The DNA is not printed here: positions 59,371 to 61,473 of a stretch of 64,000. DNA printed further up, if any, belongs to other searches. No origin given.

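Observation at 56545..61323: Island cargo operon: SNF2 helicase + cytoplasmic ~22-residue-repeat solenoid tethered by a C-terminal 2-TM anchor (candidate undescribed defence pair)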

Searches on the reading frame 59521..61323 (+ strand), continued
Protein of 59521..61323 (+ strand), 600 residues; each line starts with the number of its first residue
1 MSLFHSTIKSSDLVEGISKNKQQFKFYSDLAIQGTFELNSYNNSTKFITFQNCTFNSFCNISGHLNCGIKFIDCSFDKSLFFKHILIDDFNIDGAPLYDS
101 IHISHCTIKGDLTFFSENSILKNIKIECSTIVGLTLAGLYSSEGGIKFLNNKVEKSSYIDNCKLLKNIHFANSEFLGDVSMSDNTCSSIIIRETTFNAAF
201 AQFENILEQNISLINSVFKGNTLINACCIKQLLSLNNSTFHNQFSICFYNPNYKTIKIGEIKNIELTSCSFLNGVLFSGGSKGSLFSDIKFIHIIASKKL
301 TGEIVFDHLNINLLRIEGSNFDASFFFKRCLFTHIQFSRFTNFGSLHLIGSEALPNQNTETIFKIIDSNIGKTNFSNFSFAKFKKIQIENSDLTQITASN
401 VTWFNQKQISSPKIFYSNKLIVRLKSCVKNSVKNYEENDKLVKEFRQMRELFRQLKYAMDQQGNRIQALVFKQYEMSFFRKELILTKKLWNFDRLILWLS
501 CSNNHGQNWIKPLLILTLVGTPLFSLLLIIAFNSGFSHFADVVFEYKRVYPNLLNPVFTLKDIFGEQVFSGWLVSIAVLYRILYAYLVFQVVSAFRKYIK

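Call 40: fold_search(model_id=the predicted structure, library=pdb)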
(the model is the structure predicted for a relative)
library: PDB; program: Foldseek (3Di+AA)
matches with E <= 10: 175; with E <= 0.001: 0
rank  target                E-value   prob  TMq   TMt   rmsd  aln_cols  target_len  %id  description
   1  9beh_A                1.1e-03  0.87  0.16  0.16  16.5       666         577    9  Structure of GH110A in complex with galactose-6-sulfate (released 2025-08-27)
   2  9bev_A                4.4e-03  0.66  0.16  0.16  17.5       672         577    8  Structure of GH110A in complex with a lambda-carrageenan oligosaccharide (released 2025-08-27)
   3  7o7t                  6.9e-03  0.41  0.12  0.11  21.9       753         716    9  Structure of the PL6 family alginate lyase Patl3640 from Pseudoalteromonas atlantica T6c in complex with 4-deoxy-L-eryth (released 2021-07-28)
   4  6k0q_A                1.1e-02  0.38  0.14  0.14  15.6       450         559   12  Catalytic domain of GH87 alpha-1,3-glucanase D1068A in complex with nigerose (released 2019-12-25)
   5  7dmk_C                1.5e-02  0.18  0.11  0.09  22.9       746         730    8  PL6 alginate lyase BcAlyPL6 (released 2021-10-06)
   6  7o77                  1.6e-02  0.20  0.11  0.10  21.8       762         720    8  Structure of the PL6 family alginate lyase Patl3640 from Pseudoalteromonas atlantica T6c (released 2021-07-28)
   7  5gkd_A                2.0e-02  0.54  0.19  0.17  23.6       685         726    9  Structure of PL6 family alginate lyase AlyGC (released 2017-02-08)
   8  7dmk_D                2.2e-02  0.30  0.14  0.12  23.8       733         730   10  PL6 alginate lyase BcAlyPL6 (released 2021-10-06)
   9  5gkq_A                2.5e-02  0.20  0.12  0.11  21.6       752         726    7  Structure of PL6 family alginate lyase AlyGC mutant-R241A (released 2017-02-08)
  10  7dmk_B                3.8e-02  0.23  0.13  0.11  22.1       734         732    9  PL6 alginate lyase BcAlyPL6 (released 2021-10-06)
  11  2xc1_B                4.3e-02  0.44  0.18  0.17  16.6       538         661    9  Full-length Tailspike Protein Mutant Y108W of Bacteriophage P22 (released 2011-05-04)
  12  2vfp                  4.9e-02  0.28  0.16  0.17  18.6       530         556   10  Low Temperature Structure of P22 Tailspike Protein Fragment (109-666), Mutant V349L (released 2008-12-16)
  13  8bwk_D                5.8e-02  0.18  0.14  0.12  21.3       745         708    7  Metagenomic derived PL6 alginate lyase (released 2023-12-20)
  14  2xc1_A                6.6e-02  0.28  0.16  0.15  15.7       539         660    9  Full-length Tailspike Protein Mutant Y108W of Bacteriophage P22 (released 2011-05-04)
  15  7bz0_A                6.6e-02  0.16  0.15  0.16  15.5       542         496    7  complex structure of alginate lyase AlyF-OU02 with G6 (released 2021-03-10)
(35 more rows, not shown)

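Call 42: search_protein_families(library=padloc, proteins=[L001:10831-12495:+, L001:12529-15210:+, L013:13529-15811:+, L001:5980-8976:+], max_evalue=0.00001)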
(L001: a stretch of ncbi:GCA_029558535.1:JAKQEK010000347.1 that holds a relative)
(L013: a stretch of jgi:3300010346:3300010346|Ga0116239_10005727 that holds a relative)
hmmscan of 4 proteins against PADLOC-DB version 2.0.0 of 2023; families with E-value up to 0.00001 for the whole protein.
L001:10831-12495:+ (554 aa): 49 families (the best 25 are shown)
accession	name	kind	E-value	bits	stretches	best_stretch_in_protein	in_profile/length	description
PDLC03636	MTase_III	-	6.8e-190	630.6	1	1-528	1-571/575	Type III methyltransferase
PDLC03644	MTase_III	-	1.3e-132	441.3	1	22-399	21-430/542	Type III methyltransferase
PDLC03637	MTase_III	-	6.8e-99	329.8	1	8-336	86-434/513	Type III methyltransferase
PDLC03634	MTase_III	-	3.5e-85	285.1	2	83-336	167-426/621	Type III methyltransferase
PDLC03635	MTase_III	-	2.2e-78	262.7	2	37-176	216-358/708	Type III methyltransferase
PDLC03638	MTase_III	-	2.1e-70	236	1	39-391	380-713/816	Type III methyltransferase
PDLC03641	MTase_III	-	6.1e-67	224.6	2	85-339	180-430/657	Type III methyltransferase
PDLC03640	MTase_III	-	3e-54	182.5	2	172-369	241-451/654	Type III methyltransferase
PDLC03354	MTase_II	-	4.2e-48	162.4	1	5-363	23-384/425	Type II methyltransferase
PDLC03642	MTase_III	-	1.3e-46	157.4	1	37-340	80-382/528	Type III methyltransferase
PDLC03300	MTase_II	-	3.1e-36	123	2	78-174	77-170/302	Type II methyltransferase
PDLC03643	MTase_III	-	2e-34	117.5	1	95-336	3-247/465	Type III methyltransferase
PDLC03633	MTase_III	-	5.8e-34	115.8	3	294-367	286-359/616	Type III methyltransferase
PDLC03299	MTase_II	-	1e-32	111.8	2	37-175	12-145/296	Type II methyltransferase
PDLC03639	MTase_III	-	4e-32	109.3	1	33-236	81-290/639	Type III methyltransferase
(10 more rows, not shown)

L001:12529-15210:+ (893 aa): 7 families
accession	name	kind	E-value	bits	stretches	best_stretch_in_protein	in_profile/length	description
PDLC03648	REase_III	-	5.8e-161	535.5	2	82-467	2-401/871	Type III restriction enzyme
PDLC03647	REase_III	-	7.8e-18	62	1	374-524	505-648/989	Type III restriction enzyme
PDLC03650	REase_III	-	8.2e-13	45.6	1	198-448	223-450/898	Type III restriction enzyme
PDLC03653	REase_III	-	6.9e-12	42.3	1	199-437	259-486/883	Type III restriction enzyme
PDLC03651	REase_III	-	2.1e-09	34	0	63-222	70-210/873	Type III restriction enzyme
PDLC03047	REase_I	-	6.1e-07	25.5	1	367-459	651-743/1107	Type I restriction enzyme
PDLC03659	mREase_IV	-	7.6e-07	25.4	1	202-418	338-552/945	Type IV methyl-directed restriction enzyme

L013:13529-15811:+ (760 aa): 0 families

L001:5980-8976:+ (998 aa): 46 families (the best 25 are shown)
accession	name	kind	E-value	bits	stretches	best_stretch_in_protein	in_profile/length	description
PDLC02619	DrmD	-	1.9e-203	676.1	1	64-703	25-658/872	DrmD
PDLC02500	BrxHI|BrxHII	-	6.9e-67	224.7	1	61-665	81-658/933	BrxHI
PDLC02621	DrmD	-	3e-59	199.2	1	70-680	120-724/1040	DrmD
PDLC02623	DrmD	-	5.4e-56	188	3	524-626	567-671/1040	DrmD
PDLC00659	HmaA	-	9.6e-50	167.4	1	65-611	98-642/1176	SNF2 helicase / DEAD-box helicase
PDLC02620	DrmD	-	3.6e-49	165.6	2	65-484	93-511/1060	DrmD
PDLC02504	BrxHI|BrxHII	-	6.5e-48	161.4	1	46-667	88-672/971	BrxHII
PDLC02843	DpdE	-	6.6e-45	151.4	2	64-263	151-331/1091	DpdE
PDLC02840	DpdE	-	3.1e-42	142.9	2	67-260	155-333/1091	DpdE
PDLC02634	DrmD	-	8.9e-36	121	1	68-606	88-610/900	DrmD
PDLC02572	DrmA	-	1e-34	117.7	1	70-593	117-636/1043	DrmA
PDLC00633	ZorD1|ZorD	-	1.1e-34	117.7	2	27-288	402-657/908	"SWI2/SNF2 helicase, Mrr-like nuclease"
PDLC02193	PLD_Helicase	-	4.3e-33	112.5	2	535-622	754-841/905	-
PDLC00631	ZorD1|ZorD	-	1e-32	110.9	2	28-285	403-664/1071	"SWI2/SNF2 helicase, Mrr-like nuclease"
PDLC02846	DpdE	-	5e-32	108.7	2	63-233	154-324/1034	DpdE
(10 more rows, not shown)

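Call 57: search_protein_families(library=pfam, alignment_id=A4, max_evalue=0.0001)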
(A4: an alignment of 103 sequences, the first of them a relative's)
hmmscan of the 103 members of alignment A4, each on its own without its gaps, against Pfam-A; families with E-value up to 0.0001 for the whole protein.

A. member 1, L094:1-1197:+ (398 aa): 0 families

B. families by the number of members that match (of 103 scanned): 80 families (the first 25 are shown)
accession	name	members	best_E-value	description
PF01555.25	N6_N4_Mtase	8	3.9e-48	DNA methylase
PF18135.7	Type_ISP_C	4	9.5e-106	Type ISP C-terminal specificity domain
PF12161.14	HsdM_N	3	4.5e-27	HsdM N-terminal domain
PF00589.27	Phage_integrase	3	1.9e-17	Phage integrase family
PF02384.22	N6_Mtase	2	3.4e-113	N-6 DNA Methylase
PF02737.24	3HCDH_N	2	2.8e-64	3-hydroxyacyl-CoA dehydrogenase, NAD binding domain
PF02222.28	ATP-grasp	2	1.6e-56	ATP-grasp domain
PF00725.27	3HCDH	2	1.7e-32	3-hydroxyacyl-CoA dehydrogenase, C-terminal domain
PF13707.11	RloB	2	7.1e-24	RloB-like protein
PF00271.37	Helicase_C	2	5.9e-21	Helicase conserved C-terminal domain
PF13102.12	Phage_int_SAM_5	2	1e-16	Phage integrase SAM-like domain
PF08241.18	Methyltransf_11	2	1.9e-16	Methyltransferase domain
PF18962.6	Por_Secre_tail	2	3.5e-16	Secretion system C-terminal sorting domain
PF21244.3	PurT_C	2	1.6e-14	PurT, C-terminal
PF13649.12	Methyltransf_25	2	3.1e-14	Methyltransferase domain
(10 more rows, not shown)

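Call 58: search_protein_families(library=padloc, alignment_id=A4, max_evalue=1e-8)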
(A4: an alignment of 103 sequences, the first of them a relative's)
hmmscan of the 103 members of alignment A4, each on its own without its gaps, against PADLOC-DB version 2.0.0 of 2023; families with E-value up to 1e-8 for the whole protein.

A. member 1, L094:1-1197:+ (398 aa): 1 family
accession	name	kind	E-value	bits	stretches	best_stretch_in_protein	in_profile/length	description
PDLC02619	DrmD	-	1.2e-27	94.4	1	1-104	556-659/872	DrmD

B. families by the number of members that match (of 103 scanned): 319 families (the first 25 are shown)
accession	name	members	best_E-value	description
PDLC03636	MTase_III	8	7.7e-185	Type III methyltransferase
PDLC03644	MTase_III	8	2.1e-127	Type III methyltransferase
PDLC03635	MTase_III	8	4.6e-96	Type III methyltransferase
PDLC03637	MTase_III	8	1.3e-89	Type III methyltransferase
PDLC03634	MTase_III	8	1.6e-80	Type III methyltransferase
PDLC03641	MTase_III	8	3.8e-69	Type III methyltransferase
PDLC03638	MTase_III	8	1.4e-67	Type III methyltransferase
PDLC03640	MTase_III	8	5.2e-53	Type III methyltransferase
PDLC03642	MTase_III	8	8.3e-48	Type III methyltransferase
PDLC03354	MTase_II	8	5.3e-44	Type II methyltransferase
PDLC03633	MTase_III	8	5.2e-35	Type III methyltransferase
PDLC03300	MTase_II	8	6.9e-35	Type II methyltransferase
PDLC03639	MTase_III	8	1.2e-32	Type III methyltransferase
PDLC03339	MTase_II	8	5.2e-32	Type II methyltransferase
PDLC03646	MTase_III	8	5.2e-30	Type III methyltransferase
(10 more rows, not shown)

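Call 65: list_cluster_members(proteins=[P0002, P0006, P0124, P0125, P0126, P0127, P0128, P0129, P0130, P0131])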
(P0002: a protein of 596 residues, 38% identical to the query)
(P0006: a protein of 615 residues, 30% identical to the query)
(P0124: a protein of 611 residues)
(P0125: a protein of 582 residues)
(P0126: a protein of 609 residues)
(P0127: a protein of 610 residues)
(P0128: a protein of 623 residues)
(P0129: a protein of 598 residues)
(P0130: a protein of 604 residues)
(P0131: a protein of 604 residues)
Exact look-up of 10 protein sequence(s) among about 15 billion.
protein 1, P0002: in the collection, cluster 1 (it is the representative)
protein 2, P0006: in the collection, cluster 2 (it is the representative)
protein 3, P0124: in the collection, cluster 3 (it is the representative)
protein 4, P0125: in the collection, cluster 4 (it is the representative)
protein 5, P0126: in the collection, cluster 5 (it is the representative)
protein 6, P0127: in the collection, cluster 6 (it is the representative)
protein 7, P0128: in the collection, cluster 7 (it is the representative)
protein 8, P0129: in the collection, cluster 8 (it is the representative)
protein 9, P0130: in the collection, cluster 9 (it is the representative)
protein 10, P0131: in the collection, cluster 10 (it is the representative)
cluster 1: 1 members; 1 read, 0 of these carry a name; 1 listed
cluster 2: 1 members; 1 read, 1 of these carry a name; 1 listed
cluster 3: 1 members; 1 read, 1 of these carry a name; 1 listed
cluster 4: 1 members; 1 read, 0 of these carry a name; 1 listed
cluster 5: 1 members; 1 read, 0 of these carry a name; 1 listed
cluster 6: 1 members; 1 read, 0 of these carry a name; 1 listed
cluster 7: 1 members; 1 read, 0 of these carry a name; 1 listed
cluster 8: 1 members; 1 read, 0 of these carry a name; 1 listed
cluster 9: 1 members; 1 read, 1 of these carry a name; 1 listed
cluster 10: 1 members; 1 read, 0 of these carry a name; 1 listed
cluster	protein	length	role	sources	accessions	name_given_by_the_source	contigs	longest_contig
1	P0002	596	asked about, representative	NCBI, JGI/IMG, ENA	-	-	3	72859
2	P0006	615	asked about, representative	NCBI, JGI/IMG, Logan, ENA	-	hypothetical protein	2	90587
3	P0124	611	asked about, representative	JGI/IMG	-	hypothetical protein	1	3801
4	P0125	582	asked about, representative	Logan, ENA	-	-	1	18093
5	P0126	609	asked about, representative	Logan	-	-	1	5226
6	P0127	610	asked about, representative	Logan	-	-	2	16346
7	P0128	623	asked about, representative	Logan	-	-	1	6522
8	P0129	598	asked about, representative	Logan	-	-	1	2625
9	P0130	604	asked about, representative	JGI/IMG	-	hypothetical protein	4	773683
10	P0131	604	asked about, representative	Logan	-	-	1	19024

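Call 66: search_dna_similar(query=window:59521-61323:+, collection=plasmids, mode=protein, max_rows=15)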
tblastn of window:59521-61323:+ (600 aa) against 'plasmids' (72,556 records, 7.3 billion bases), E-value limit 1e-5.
No match.

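Call 67: search_dna_similar(query=window:59521-61323:+, collection=phages, mode=protein, max_rows=10)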
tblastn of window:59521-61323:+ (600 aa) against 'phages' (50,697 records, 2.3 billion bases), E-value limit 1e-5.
No match.

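Call 83: search_solved_structures(query=A3, max_evalue=1)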
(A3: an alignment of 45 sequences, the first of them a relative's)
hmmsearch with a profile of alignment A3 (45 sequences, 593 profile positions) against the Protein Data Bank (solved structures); distinct sequences matched with E-value up to 1: 5.
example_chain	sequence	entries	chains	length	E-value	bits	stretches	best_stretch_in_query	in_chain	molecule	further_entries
9egc_A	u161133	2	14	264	0.15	13.6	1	284-343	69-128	THIF-type NAD/FAD binding fold domain-containing protein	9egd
9egb_A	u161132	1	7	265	0.15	13.6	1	284-343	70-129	THIF-type NAD/FAD binding fold domain-containing protein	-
9y3p_I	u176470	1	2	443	0.24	13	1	102-168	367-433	Translation initiation factor eIF2B subunit gamma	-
6caj_J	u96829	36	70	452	0.24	13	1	102-168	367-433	Translation initiation factor eIF-2B subunit gamma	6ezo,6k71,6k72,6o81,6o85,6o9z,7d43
3pss_A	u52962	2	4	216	0.73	11.4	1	46-165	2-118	Qnr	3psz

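Call 84: search_protein_families(library=phrogs, proteins=[window:59521-61323:+, L013:13529-15811:+], max_evalue=0.001)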
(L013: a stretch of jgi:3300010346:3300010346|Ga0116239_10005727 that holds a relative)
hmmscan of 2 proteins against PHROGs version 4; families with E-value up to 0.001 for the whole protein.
window:59521-61323:+ (600 aa): 0 families

L013:13529-15811:+ (760 aa): 0 families

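Call 91: search_protein_families(library=pfam, alignment_id=A5, max_evalue=0.0001)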
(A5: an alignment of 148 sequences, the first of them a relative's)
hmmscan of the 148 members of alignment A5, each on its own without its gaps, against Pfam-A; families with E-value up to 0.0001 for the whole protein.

A. member 1, L097:12277-12792:- (171 aa): 0 families

B. families by the number of members that match (of 148 scanned): 127 families (the first 25 are shown)
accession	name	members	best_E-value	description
PF13476.12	AAA_23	5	1.4e-22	AAA domain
PF13175.12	AAA_15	4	3.2e-39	AAA ATPase domain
PF02463.25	SMC_N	4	4e-14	RecF/RecN/SMC N terminal domain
PF00580.27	UvrD-helicase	3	3.1e-37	UvrD/REP helicase N-terminal domain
PF13304.12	AAA_21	3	5.2e-22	AAA domain, putative AbiEii toxin, Type IV TA system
PF13245.12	AAA_19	3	1.2e-15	AAA domain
PF13361.12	UvrD_C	3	7.2e-12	UvrD-like helicase C-terminal domain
PF18962.6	Por_Secre_tail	3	2.3e-10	Secretion system C-terminal sorting domain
PF01443.25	Viral_helicase1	3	2.4e-08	Viral superfamily 1 RNA helicase core domain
PF02567.21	PhzC-PhzF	2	8.7e-52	Phenazine biosynthesis-like protein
PF08843.17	AbiEii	2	1.9e-44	Nucleotidyl transferase AbiEii toxin, Type IV TA system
PF18818.7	MPTase-PolyVal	2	1.5e-43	Zincin-like metallopeptidase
PF00593.30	TonB_dep_Rec_b-barrel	2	2e-36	TonB dependent receptor-like, beta-barrel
PF08401.16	ArdcN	2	4.1e-31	N-terminal domain of anti-restriction factor ArdC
PF18291.6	HU-HIG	2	5.6e-31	HU domain fused to wHTH, Ig, or Glycine-rich motif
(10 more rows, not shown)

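Call 94: find_related_loci(query=A3, collection=viral_contigs, flank=8000)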
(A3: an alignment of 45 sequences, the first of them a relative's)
Query A3 (600 aa) in viral_contigs; peptide patterns used: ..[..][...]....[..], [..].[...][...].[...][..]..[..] (x = any residue, [..] = any of these).
36 stretches matched a pattern; 5 encode a relative of the query (tblastn E <= 1e-3); 5 distinct loci.
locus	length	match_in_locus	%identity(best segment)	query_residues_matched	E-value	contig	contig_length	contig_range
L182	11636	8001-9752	26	27-600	2e-40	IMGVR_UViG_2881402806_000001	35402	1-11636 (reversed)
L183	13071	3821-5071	28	145-600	4e-30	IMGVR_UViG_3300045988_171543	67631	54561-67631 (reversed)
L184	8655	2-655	30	370-600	7e-17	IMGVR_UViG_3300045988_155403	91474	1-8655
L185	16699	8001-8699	29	368-600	1e-11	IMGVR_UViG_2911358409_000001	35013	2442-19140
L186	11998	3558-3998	28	454-600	1e-6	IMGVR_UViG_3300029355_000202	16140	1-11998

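Call 95: search_protein_families(library=pfam, proteins=[P0180, P0187, P0201, P0253, P0179, P0176, P0210, P0247, P0267], max_evalue=0.01)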
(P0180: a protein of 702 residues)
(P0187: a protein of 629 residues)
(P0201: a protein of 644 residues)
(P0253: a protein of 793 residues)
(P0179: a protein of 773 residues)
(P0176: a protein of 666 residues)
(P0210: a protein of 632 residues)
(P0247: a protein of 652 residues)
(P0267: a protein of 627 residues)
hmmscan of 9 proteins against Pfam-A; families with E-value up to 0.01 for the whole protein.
P0180 (702 aa): 1 family
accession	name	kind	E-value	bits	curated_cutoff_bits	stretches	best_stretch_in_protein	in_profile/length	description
PF13576.12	Pentapeptide_3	-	6e-05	23.6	27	1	57-86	11-39/48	Pentapeptide repeats (9 copies)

P0187 (629 aa): 0 families

P0201 (644 aa): 2 families
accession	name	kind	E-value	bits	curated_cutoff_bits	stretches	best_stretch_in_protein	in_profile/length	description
PF13599.13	Pentapeptide_4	-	0.00072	20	38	1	344-411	7-71/78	Pentapeptide repeat region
PF13306.12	LRR_5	-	0.0094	16.3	27.7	0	304-391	32-125/127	BspA type Leucine rich repeat region (6 copies)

P0253 (793 aa): 1 family
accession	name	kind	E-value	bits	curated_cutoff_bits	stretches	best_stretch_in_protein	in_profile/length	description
PF13576.12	Pentapeptide_3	-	3.1e-06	27.7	27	0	171-204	1-33/48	Pentapeptide repeats (9 copies)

P0179 (773 aa): 2 families
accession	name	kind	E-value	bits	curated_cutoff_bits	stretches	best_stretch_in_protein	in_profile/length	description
PF05657.16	DUF806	-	0.00063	20.6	25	1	582-658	19-94/121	Protein of unknown function (DUF806)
PF11236.13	DUF3037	-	0.0035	18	22.6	1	6-125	1-117/118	Protein of unknown function (DUF3037)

P0176 (666 aa): 0 families

P0210 (632 aa): 1 family
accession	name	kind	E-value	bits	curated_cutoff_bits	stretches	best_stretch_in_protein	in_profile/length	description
PF13576.12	Pentapeptide_3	-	0.0028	18.3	27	1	45-80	1-35/48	Pentapeptide repeats (9 copies)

P0247 (652 aa): 0 families

P0267 (627 aa): 2 families
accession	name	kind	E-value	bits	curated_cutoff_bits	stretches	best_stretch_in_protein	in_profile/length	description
PF13576.12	Pentapeptide_3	-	8.8e-10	39.1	27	1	35-70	3-37/48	Pentapeptide repeats (9 copies)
PF13599.13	Pentapeptide_4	-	1.9e-05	25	38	0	89-149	7-65/78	Pentapeptide repeat region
